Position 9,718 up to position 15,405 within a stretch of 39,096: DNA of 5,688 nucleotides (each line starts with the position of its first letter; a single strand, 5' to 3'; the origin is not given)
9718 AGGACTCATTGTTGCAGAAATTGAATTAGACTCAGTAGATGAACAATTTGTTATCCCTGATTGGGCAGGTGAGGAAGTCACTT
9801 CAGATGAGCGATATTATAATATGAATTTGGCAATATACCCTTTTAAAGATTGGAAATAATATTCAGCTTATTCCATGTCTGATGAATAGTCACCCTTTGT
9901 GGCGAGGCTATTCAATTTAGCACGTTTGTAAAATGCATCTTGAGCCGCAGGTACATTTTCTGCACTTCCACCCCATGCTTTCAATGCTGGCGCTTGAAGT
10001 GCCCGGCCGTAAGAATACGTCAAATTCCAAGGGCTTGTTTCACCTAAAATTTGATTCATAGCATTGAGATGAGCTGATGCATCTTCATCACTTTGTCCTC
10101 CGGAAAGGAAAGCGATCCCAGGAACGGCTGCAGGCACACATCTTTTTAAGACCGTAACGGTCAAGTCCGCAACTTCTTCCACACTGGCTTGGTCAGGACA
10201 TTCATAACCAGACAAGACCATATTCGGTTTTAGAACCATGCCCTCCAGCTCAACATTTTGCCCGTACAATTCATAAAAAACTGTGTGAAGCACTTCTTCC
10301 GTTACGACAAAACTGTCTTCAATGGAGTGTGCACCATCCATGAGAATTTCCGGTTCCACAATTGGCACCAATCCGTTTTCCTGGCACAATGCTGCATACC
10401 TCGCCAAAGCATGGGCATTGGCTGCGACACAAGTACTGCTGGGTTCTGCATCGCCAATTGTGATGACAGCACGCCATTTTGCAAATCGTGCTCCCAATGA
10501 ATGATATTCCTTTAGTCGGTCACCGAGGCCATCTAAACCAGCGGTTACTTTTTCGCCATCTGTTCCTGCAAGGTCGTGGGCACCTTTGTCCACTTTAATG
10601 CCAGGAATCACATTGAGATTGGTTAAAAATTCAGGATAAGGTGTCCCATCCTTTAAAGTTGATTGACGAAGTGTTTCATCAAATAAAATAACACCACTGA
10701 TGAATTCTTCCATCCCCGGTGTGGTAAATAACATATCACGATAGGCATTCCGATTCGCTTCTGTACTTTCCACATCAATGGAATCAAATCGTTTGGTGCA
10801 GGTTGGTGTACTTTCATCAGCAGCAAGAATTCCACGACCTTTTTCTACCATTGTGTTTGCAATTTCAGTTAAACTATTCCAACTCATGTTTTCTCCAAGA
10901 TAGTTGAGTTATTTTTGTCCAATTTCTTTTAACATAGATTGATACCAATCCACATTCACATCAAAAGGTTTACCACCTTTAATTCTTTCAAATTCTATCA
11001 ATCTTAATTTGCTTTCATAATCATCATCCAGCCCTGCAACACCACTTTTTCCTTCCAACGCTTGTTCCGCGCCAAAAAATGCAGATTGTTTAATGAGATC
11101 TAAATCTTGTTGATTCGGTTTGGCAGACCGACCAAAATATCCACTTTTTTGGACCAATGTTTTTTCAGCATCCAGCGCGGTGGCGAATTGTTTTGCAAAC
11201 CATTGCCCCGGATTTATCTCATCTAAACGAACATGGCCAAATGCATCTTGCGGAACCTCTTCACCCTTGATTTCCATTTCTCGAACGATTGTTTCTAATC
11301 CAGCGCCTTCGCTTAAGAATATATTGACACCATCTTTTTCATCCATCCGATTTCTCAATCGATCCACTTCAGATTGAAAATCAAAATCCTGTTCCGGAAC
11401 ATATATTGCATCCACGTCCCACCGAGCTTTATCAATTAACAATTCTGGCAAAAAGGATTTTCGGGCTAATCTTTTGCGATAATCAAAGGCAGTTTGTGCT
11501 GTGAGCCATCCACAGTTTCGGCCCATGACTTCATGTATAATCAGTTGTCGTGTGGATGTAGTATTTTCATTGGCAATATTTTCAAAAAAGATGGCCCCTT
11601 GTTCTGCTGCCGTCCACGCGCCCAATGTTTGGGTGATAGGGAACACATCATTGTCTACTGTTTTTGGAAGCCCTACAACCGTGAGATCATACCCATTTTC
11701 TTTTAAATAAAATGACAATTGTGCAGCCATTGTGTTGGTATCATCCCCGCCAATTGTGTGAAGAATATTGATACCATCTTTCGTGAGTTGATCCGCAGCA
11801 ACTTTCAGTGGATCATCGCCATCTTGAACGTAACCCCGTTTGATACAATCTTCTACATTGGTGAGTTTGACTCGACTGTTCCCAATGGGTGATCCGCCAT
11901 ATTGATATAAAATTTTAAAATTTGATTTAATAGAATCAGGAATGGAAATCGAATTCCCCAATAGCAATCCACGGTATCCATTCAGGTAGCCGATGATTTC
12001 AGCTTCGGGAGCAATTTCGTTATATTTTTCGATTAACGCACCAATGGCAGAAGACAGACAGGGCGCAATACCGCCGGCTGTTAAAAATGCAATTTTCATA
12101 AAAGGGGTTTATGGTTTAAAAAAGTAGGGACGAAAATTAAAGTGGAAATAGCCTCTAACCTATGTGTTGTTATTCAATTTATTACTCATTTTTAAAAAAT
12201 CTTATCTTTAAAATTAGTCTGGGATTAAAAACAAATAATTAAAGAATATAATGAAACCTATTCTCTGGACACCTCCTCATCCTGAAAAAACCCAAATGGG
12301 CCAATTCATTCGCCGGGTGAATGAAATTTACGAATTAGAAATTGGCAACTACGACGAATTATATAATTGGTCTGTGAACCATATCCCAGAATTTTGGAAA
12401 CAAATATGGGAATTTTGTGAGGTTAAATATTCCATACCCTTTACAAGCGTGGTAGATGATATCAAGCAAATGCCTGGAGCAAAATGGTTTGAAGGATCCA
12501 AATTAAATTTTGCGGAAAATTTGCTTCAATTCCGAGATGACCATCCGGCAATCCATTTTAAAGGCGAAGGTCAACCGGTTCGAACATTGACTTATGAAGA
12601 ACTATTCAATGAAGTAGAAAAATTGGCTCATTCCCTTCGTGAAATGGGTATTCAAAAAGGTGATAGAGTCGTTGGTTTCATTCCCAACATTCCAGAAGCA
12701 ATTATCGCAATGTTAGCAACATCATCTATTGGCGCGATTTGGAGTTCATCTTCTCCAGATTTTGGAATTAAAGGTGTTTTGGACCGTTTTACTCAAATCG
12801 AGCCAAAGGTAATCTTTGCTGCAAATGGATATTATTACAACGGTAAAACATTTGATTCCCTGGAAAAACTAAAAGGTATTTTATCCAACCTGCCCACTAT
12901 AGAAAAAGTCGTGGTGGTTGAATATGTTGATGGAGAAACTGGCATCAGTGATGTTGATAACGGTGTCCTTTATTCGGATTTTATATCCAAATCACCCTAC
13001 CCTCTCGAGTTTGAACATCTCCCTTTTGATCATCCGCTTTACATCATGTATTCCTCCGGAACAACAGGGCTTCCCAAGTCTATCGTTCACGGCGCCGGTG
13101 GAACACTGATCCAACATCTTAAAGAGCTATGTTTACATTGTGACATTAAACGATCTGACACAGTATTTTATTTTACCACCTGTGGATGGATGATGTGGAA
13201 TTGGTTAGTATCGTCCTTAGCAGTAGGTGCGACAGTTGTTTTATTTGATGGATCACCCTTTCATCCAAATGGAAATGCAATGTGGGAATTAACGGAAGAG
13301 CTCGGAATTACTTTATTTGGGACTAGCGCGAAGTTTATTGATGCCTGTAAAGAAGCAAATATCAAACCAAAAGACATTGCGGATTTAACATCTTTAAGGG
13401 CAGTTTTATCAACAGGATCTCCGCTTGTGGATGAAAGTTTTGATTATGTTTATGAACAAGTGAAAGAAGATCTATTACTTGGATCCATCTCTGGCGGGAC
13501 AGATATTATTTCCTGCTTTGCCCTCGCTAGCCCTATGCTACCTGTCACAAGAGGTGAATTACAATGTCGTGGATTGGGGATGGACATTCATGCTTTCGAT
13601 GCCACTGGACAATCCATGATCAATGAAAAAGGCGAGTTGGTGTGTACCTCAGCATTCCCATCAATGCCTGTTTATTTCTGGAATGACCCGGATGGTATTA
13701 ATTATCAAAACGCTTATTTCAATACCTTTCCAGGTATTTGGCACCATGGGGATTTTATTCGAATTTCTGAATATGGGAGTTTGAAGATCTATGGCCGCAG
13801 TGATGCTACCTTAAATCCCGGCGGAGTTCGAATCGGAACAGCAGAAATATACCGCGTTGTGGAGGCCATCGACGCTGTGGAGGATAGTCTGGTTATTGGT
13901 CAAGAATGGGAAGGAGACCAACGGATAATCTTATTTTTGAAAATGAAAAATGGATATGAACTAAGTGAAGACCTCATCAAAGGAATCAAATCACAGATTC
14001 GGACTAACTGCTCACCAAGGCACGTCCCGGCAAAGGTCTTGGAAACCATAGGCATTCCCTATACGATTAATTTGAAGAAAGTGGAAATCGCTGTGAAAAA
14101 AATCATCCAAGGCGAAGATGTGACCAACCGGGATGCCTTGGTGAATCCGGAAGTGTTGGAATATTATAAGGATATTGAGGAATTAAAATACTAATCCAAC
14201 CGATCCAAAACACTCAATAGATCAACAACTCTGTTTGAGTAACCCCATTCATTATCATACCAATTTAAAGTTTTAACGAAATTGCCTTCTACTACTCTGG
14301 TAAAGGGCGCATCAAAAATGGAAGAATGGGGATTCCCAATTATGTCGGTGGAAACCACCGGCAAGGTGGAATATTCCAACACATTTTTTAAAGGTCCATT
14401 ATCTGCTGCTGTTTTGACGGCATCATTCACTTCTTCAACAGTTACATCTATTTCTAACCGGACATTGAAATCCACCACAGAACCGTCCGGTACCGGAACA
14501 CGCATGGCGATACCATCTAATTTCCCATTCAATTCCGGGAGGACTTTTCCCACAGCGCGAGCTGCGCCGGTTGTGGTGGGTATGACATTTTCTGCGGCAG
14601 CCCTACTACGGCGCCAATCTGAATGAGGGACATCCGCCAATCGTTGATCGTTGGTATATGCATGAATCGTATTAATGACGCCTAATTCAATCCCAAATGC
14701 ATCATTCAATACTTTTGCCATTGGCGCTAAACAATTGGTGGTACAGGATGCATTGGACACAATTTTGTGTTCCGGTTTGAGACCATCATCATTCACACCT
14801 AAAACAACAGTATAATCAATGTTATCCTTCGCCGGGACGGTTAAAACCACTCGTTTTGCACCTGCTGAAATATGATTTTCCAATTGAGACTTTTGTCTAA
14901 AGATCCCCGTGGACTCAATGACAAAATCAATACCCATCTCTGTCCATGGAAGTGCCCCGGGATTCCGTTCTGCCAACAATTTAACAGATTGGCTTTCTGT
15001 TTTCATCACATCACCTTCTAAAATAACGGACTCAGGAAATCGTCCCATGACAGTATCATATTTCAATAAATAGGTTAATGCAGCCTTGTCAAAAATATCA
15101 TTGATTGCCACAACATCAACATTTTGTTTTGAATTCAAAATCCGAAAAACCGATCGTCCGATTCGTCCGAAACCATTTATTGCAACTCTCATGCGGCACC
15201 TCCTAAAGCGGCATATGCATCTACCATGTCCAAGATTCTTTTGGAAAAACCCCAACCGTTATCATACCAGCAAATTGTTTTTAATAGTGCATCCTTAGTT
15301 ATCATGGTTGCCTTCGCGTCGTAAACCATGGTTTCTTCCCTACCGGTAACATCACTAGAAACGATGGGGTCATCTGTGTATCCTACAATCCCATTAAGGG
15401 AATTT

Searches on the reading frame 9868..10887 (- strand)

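Call 27: search_protein_families(library=pfam, proteins=[window:9868-10887:-], max_evalue=0.001)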
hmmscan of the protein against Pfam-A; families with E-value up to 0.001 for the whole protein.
window:9868-10887:- (339 aa): 1 family
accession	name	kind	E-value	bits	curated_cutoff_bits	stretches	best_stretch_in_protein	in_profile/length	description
PF00274.25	Glycolytic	-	5.3e-142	473.2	22.2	1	6-337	2-332/349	Fructose-bisphosphate aldolase class-I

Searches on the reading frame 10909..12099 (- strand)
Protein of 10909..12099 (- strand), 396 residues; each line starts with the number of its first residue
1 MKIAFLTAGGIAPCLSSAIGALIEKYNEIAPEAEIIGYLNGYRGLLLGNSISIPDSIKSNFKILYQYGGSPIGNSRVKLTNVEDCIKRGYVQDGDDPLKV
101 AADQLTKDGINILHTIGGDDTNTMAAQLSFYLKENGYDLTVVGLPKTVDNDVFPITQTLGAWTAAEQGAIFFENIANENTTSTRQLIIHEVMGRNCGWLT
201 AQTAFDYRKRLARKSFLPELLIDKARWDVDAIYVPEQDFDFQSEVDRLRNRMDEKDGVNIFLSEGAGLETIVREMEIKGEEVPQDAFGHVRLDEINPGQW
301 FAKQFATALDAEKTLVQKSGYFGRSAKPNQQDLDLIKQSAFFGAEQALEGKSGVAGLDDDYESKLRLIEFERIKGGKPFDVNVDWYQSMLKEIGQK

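Call 27: search_protein_families(library=pfam, proteins=[window:10909-12099:-], max_evalue=0.001)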
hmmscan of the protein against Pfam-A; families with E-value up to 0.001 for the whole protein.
window:10909-12099:- (396 aa): 1 family
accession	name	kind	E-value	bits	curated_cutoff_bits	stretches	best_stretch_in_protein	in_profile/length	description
PF00365.25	PFK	-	2.4e-37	129.3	30.9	1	2-297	1-228/277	Phosphofructokinase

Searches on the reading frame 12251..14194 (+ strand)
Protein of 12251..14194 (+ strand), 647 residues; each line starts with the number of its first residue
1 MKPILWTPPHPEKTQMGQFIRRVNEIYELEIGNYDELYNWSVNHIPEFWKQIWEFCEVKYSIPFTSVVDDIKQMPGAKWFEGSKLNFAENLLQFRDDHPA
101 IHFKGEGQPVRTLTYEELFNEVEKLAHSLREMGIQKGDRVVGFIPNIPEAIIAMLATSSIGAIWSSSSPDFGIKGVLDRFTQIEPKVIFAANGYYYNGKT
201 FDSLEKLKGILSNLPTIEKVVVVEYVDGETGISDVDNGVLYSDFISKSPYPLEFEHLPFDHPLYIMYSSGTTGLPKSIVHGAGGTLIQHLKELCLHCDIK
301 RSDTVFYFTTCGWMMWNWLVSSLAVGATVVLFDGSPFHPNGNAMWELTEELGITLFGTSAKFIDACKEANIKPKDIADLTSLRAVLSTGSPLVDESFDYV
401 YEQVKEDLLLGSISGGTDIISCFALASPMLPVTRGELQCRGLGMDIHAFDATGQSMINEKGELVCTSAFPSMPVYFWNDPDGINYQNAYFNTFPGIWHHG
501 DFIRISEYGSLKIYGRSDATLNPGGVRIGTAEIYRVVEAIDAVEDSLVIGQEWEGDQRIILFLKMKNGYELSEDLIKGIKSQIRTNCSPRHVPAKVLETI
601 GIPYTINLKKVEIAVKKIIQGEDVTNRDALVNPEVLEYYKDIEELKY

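Call 27: search_protein_families(library=pfam, proteins=[window:12251-14194:+], max_evalue=0.001)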
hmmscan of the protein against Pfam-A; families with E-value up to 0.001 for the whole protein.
window:12251-14194:+ (647 aa): 2 families
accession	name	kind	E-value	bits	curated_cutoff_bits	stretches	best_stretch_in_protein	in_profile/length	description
PF00501.34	AMP-binding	-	1.4e-45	156.2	29.9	1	93-465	7-374/384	AMP-binding enzyme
PF16177.11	ACAS_N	-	1.3e-12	47.8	27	1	34-90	1-54/55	Acetyl-coenzyme A synthetase N-terminus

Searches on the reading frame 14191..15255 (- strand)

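Call 3: search_protein_families(library=pfam, proteins=[window:14191-15255:-], max_evalue=0.01)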
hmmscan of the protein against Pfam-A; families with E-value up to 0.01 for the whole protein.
window:14191-15255:- (354 aa): 3 families
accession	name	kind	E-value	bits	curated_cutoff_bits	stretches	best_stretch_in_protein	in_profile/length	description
PF02800.25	Gp_dh_C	-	4.4e-64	215.3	24.4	1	176-333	1-158/158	Glyceraldehyde 3-phosphate dehydrogenase, C-terminal domain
PF00044.30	Gp_dh_N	-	4.8e-35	120.3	31.7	1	22-121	1-100/101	Glyceraldehyde 3-phosphate dehydrogenase, NAD binding domain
PF01113.26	DapB_N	-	0.0065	17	25.6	0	22-56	1-36/124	Dihydrodipicolinate reductase, N-terminus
